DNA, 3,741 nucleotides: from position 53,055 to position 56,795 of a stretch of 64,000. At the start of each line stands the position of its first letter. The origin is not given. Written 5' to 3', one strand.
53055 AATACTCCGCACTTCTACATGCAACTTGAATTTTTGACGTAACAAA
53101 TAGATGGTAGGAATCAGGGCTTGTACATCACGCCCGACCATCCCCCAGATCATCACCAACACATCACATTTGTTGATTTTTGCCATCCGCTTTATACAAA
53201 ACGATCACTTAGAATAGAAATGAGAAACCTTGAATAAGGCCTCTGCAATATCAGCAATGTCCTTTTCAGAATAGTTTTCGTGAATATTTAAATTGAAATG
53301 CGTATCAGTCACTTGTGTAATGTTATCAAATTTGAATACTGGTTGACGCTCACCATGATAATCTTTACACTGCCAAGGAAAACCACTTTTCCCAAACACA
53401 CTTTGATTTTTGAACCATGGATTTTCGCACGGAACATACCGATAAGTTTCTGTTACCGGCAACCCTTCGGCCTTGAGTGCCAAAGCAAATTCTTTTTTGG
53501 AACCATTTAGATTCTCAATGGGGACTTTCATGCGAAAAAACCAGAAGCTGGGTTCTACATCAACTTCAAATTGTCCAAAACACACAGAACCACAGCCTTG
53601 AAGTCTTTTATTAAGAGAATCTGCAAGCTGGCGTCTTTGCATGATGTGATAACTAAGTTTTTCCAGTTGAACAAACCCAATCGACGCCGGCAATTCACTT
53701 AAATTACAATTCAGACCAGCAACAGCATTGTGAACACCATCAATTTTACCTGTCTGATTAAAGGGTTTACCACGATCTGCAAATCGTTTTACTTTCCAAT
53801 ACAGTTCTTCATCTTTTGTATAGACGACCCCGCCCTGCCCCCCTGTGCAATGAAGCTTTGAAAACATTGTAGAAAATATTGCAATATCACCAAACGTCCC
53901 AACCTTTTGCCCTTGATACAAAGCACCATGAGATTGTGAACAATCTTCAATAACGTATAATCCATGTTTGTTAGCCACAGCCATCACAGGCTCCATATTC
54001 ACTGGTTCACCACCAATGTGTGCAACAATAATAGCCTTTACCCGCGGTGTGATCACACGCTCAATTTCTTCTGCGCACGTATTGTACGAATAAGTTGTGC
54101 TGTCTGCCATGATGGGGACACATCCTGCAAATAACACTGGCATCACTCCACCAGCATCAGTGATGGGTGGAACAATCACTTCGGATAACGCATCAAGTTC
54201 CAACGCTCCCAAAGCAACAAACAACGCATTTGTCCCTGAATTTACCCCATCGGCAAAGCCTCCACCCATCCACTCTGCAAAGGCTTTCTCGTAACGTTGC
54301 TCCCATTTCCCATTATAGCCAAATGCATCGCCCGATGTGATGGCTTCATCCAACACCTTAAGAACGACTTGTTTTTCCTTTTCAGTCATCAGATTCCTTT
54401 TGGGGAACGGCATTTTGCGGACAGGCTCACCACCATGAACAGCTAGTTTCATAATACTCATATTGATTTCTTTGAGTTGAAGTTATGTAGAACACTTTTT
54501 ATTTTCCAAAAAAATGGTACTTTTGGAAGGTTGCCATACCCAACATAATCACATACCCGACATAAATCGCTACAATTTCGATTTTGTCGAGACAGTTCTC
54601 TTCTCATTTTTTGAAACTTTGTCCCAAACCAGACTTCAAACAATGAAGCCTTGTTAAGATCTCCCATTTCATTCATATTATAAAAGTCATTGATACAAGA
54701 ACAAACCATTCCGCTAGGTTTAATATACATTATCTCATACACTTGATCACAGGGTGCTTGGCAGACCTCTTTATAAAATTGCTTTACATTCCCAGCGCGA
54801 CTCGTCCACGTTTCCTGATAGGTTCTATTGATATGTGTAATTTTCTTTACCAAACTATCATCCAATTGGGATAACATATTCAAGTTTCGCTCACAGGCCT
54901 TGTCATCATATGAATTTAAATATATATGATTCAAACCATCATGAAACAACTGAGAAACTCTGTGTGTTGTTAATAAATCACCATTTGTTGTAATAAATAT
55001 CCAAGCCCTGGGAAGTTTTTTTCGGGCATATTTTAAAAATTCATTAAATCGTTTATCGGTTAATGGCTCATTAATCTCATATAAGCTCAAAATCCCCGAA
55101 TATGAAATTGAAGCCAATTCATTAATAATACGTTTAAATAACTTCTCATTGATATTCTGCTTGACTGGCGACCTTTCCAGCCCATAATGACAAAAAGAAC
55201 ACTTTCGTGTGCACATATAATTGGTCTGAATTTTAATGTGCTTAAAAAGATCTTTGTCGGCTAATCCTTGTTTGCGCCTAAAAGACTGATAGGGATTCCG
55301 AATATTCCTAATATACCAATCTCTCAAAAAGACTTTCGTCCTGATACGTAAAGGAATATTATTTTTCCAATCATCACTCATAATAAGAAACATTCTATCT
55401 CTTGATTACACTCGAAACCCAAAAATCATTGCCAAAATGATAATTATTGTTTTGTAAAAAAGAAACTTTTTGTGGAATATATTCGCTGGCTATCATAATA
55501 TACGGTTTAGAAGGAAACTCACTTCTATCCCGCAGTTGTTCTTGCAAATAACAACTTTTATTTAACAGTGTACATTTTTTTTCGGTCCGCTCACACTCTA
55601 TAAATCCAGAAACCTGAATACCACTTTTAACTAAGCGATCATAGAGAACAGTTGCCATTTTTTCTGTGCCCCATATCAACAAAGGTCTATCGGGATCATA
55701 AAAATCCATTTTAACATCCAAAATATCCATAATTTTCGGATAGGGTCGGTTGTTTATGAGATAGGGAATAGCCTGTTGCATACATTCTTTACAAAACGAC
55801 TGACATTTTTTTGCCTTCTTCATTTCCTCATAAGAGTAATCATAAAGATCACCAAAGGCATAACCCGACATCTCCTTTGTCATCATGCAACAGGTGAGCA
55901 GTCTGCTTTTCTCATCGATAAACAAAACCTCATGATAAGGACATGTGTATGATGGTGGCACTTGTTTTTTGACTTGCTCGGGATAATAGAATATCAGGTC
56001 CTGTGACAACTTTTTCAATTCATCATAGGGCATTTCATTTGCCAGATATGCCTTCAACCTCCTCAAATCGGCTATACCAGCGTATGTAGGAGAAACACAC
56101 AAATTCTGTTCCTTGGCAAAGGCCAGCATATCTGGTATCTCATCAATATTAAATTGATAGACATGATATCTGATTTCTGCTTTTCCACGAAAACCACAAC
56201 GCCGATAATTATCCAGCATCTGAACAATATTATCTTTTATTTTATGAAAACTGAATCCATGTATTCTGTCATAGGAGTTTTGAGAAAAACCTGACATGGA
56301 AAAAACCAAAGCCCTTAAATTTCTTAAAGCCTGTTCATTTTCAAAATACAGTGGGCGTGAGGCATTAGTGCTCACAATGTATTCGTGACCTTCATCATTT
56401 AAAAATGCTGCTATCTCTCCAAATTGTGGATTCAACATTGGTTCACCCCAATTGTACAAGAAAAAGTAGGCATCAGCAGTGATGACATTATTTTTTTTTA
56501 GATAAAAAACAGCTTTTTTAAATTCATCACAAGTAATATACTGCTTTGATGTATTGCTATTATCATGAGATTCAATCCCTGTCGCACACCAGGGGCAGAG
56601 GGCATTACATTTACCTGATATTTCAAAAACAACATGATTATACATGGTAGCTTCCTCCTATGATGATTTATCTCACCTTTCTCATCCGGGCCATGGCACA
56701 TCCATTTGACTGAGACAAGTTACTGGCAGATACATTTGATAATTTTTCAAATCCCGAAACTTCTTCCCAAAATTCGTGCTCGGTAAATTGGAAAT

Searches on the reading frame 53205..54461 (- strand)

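Call 36: search_protein_families(library=pfam, proteins=[window:53205-54461:-], max_evalue=0.00001)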
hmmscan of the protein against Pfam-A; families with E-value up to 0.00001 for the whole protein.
window:53205-54461:- (418 aa): 1 family
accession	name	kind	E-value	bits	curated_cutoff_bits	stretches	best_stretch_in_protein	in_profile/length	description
PF01041.23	DegT_DnrJ_EryC1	-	7e-68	229.9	19.8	1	39-354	13-321/360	DegT/DnrJ/EryC1/StrS aminotransferase family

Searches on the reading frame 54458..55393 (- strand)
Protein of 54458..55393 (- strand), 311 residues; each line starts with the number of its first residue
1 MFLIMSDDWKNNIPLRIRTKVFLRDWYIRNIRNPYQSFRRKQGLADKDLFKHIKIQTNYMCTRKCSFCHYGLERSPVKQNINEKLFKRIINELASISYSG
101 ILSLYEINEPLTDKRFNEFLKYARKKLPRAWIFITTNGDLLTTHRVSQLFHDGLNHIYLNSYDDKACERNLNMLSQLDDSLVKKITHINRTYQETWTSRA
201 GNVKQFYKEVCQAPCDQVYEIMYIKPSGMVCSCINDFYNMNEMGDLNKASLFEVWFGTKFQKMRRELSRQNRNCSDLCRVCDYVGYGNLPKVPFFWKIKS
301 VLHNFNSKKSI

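Call 36: search_protein_families(library=pfam, proteins=[window:54458-55393:-], max_evalue=0.00001)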
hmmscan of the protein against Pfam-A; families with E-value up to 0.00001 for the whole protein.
window:54458-55393:- (311 aa): 2 families
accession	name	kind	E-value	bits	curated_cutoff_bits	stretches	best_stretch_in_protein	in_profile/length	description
PF13186.11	SPASM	-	9e-09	35.9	21.5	1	215-282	1-67/67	Iron-sulfur cluster-binding domain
PF04055.27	Radical_SAM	-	9.2e-07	29.6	29.5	1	59-160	5-108/166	Radical SAM superfamily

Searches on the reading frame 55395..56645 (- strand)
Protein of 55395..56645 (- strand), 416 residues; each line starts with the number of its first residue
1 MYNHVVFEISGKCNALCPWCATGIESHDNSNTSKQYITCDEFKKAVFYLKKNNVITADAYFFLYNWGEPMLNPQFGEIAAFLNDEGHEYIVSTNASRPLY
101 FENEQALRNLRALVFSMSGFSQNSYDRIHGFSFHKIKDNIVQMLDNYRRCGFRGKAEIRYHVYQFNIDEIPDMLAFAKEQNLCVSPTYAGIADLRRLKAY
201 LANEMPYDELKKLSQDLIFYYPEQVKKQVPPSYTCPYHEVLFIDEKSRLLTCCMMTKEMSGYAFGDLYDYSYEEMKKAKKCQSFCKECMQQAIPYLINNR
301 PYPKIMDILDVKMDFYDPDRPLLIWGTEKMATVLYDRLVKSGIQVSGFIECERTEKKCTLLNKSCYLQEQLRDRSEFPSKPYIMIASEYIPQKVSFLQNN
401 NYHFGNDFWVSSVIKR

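Call 36: search_protein_families(library=pfam, proteins=[window:55395-56645:-], max_evalue=0.00001)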
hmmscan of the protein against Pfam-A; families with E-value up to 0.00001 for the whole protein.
window:55395-56645:- (416 aa): 1 family
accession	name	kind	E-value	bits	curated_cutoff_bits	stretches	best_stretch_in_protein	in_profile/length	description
PF04055.27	Radical_SAM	-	3.4e-08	34.3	29.5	1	8-176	2-165/166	Radical SAM superfamily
